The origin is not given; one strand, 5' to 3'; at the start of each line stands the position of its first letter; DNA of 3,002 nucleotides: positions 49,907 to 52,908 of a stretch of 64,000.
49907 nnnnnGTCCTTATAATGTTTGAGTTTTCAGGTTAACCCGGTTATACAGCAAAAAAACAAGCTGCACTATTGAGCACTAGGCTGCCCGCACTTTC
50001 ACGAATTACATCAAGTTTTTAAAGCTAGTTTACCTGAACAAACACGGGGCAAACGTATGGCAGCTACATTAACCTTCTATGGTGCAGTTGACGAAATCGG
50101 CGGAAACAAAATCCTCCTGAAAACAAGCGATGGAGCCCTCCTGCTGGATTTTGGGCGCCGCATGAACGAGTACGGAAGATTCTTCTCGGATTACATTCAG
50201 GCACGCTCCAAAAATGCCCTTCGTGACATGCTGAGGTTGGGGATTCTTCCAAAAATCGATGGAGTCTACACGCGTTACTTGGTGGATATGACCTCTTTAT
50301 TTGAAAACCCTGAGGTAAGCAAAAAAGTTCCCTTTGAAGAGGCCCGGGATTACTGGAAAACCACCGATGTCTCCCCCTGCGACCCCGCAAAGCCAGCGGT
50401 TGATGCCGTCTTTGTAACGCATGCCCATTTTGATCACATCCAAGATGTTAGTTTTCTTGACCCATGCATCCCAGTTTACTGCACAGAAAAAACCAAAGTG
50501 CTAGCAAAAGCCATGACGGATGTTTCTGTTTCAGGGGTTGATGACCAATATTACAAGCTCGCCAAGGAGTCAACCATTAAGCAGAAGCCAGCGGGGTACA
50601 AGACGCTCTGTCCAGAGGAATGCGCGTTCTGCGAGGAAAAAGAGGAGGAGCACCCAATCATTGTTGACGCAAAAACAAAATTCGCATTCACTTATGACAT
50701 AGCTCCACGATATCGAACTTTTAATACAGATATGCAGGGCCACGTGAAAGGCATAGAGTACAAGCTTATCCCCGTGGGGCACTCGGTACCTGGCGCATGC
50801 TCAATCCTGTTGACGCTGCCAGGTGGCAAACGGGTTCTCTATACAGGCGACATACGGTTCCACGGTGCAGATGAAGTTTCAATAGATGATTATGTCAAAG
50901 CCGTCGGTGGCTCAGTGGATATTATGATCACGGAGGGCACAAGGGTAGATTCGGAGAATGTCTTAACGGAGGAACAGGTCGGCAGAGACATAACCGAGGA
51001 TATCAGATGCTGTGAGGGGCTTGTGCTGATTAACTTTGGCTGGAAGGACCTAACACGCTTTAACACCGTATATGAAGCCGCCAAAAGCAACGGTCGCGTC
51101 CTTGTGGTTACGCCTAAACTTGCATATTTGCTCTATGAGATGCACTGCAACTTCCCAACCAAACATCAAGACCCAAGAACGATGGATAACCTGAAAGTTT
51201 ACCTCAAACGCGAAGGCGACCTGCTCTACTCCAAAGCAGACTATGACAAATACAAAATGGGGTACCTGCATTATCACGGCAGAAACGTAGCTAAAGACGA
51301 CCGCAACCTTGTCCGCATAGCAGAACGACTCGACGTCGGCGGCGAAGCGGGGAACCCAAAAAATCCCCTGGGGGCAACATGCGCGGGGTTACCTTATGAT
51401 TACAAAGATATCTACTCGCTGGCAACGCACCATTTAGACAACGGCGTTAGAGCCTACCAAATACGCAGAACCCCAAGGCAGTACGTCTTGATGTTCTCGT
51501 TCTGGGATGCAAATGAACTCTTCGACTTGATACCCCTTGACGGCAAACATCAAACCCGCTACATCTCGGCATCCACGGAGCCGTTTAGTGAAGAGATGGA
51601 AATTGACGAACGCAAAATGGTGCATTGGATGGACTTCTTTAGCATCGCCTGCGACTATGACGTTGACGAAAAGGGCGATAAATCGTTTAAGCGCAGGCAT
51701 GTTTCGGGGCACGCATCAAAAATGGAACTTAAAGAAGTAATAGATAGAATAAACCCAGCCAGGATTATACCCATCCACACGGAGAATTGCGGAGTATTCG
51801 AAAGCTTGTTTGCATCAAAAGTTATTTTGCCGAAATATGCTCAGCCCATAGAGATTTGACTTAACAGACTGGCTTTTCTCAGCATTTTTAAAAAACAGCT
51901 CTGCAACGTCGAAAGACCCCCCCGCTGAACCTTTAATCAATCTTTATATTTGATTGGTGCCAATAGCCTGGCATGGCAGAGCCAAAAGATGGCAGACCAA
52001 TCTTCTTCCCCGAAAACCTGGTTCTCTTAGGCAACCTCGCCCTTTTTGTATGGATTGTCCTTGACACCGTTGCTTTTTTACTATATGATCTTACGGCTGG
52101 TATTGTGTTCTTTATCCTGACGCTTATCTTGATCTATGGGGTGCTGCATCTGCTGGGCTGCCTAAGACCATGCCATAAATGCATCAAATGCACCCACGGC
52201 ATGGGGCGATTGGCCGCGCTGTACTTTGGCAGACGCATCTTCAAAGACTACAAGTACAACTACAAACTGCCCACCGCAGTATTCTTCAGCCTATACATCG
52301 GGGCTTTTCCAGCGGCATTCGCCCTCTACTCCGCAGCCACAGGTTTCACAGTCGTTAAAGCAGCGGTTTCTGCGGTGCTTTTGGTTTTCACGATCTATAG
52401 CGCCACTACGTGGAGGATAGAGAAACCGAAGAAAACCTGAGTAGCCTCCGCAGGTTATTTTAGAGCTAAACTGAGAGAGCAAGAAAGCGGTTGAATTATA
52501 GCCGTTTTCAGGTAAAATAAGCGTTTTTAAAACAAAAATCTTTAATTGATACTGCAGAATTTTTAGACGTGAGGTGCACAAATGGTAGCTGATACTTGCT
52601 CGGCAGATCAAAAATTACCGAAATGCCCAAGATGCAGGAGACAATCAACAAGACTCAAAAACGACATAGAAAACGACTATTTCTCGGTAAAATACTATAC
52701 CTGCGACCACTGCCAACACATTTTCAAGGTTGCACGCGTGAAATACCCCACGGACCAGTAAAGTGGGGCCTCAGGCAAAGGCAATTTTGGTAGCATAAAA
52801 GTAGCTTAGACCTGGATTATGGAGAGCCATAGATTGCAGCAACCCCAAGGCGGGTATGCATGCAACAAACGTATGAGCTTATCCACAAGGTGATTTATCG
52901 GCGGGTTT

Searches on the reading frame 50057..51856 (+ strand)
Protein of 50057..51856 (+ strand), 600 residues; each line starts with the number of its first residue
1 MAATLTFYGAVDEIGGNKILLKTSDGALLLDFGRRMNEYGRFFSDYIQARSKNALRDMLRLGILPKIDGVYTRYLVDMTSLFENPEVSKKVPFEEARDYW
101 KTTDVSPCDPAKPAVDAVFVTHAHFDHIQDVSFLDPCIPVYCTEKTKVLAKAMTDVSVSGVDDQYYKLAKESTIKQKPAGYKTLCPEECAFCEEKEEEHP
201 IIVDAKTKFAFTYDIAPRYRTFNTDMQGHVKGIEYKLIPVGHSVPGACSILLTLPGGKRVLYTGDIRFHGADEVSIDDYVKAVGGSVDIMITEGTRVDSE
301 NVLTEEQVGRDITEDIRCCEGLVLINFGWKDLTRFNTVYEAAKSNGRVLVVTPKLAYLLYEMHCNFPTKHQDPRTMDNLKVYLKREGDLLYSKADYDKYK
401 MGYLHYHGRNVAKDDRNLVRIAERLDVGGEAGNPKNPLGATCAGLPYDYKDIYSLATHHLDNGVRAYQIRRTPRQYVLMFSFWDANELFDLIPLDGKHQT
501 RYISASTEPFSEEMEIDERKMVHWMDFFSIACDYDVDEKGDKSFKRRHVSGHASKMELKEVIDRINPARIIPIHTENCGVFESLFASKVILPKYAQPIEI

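Call 10: search_protein_families(library=pfam, proteins=[window:50057-51856:+], max_evalue=0.001)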
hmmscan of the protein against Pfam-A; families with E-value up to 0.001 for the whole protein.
window:50057-51856:+ (600 aa): 3 families
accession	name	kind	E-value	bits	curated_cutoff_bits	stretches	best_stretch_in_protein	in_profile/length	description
PF12706.13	Lactamase_B_2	-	7.1e-13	49.1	27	1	107-153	21-73/200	Beta-lactamase superfamily domain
PF07521.17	RMMBL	-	3.7e-07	30.5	21.6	1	548-576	13-41/63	Zn-dependent metallo-hydrolase RNA specificity domain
PF00753.33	Lactamase_B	-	7.1e-06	26.5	22.7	0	115-128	44-57/196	Metallo-beta-lactamase superfamily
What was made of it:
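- A beta-CASP/RMMBL gene lies at 50057-51859 (call 10).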

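Call 95: search_protein_families(library=padloc, proteins=[window:50057-51856:+], max_evalue=0.001)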
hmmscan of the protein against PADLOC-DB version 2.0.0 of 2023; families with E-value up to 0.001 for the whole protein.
window:50057-51856:+ (600 aa): 0 families

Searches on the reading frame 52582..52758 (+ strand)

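Call 11: search_protein_families(library=pfam, proteins=[window:52582-52758:+], max_evalue=0.001)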
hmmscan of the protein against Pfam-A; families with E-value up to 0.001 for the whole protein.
window:52582-52758:+ (59 aa): 2 families
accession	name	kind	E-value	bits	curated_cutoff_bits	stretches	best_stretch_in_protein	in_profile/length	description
PF23549.1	Zn_ribbon_GRF_2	-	0.0006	20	27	0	13-26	2-15/45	GRF-like zinc ribbon domain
PF06827.20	zf-FPG_IleRS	-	0.00079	19.6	21.3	0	14-34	3-23/30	Zinc finger found in FPG and IleRS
